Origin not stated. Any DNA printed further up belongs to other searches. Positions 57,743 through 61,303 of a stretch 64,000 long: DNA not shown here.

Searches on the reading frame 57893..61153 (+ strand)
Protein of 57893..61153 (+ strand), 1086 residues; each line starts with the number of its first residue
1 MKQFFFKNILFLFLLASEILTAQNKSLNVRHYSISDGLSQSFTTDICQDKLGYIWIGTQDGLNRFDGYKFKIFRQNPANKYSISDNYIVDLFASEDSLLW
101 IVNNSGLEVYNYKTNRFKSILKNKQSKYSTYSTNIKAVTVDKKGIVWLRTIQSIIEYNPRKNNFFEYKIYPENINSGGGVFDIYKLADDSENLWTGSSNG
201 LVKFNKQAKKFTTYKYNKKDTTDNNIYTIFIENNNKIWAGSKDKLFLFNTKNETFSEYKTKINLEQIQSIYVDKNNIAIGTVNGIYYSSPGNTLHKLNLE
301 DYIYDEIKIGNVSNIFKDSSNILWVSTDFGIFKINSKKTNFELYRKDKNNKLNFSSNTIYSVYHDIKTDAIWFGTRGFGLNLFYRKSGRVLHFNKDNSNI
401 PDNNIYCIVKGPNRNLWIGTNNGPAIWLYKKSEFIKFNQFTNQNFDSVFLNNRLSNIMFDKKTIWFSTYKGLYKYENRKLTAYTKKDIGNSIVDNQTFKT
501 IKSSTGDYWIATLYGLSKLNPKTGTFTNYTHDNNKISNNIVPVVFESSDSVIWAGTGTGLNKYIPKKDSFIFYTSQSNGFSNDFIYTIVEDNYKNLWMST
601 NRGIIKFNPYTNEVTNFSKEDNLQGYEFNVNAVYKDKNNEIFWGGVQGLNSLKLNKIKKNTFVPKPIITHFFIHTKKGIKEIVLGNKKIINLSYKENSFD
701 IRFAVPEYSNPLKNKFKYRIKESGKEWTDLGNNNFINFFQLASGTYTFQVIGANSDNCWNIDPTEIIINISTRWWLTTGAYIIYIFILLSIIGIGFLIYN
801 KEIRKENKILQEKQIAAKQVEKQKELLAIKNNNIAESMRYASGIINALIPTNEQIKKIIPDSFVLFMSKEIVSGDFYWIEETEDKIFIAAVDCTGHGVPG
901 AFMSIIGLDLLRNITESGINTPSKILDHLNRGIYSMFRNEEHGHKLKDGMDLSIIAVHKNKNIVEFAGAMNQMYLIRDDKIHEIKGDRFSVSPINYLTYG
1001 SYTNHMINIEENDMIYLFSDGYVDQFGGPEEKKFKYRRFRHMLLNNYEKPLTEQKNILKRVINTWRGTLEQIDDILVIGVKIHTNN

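Call 43: search_protein_families(library=pfam, proteins=[window:57893-61153:+], max_evalue=0.00001)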
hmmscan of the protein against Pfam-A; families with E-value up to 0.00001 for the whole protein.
window:57893-61153:+ (1086 aa): 3 families
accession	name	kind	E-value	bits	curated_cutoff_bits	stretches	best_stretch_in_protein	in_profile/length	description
PF07494.17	Reg_prop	-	8.6e-26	87.1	20.4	0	400-422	2-24/24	Two component regulator propeller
PF07228.17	SpoIIE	-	2e-18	67.5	25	1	883-1082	2-191/192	Stage II sporulation protein E (SpoIIE)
PF07495.19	Y_Y_Y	-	9.9e-12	45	26.6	1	708-770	2-64/65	Y_Y_Y domain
